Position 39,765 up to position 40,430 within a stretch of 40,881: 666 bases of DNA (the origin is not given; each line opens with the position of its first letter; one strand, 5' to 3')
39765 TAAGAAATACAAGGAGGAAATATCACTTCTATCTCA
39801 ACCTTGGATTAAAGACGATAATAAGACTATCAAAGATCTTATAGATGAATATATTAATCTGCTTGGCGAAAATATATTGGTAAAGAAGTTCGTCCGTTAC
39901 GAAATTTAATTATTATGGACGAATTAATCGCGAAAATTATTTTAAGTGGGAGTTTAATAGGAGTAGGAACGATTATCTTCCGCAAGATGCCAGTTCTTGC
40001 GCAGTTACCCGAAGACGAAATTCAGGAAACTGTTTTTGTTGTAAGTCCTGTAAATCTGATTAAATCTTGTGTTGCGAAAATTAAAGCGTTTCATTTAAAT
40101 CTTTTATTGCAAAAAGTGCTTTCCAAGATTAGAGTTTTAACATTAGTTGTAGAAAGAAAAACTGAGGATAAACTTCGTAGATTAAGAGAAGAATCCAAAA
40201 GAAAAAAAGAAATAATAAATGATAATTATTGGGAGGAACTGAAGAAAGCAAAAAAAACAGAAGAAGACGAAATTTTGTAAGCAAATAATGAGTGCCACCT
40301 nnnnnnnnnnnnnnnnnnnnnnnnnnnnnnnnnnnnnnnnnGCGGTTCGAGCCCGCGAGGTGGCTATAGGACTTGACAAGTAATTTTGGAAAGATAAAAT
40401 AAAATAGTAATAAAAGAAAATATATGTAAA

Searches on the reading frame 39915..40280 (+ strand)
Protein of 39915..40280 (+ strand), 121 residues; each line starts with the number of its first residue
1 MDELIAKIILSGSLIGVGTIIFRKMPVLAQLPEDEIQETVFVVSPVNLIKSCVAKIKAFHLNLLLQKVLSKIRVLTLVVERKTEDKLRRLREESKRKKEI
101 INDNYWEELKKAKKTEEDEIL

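Call 38: find_encoding_contigs(protein=window:39915-40280:+, flank=3000, max_places=4)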
Protein window:39915-40280:+ (121 aa): 3 contigs read that carry it; 2 places shown.
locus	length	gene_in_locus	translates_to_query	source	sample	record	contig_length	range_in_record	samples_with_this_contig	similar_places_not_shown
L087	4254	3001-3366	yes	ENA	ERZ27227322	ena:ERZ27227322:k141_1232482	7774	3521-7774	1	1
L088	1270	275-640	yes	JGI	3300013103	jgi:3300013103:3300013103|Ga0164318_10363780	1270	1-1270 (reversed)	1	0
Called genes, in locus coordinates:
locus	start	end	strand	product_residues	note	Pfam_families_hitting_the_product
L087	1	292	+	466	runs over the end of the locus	PF24568:CC_PcsB (weak), PF13406:SLT_2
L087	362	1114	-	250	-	PF03462:PCRF, PF00472:RF-1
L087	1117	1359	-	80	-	PF01197:Ribosomal_L31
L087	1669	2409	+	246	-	PF00318:Ribosomal_S2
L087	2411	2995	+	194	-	PF00889:EF_TS, PF25025:EF-Ts_N (weak)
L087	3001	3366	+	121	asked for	-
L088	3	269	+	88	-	?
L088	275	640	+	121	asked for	-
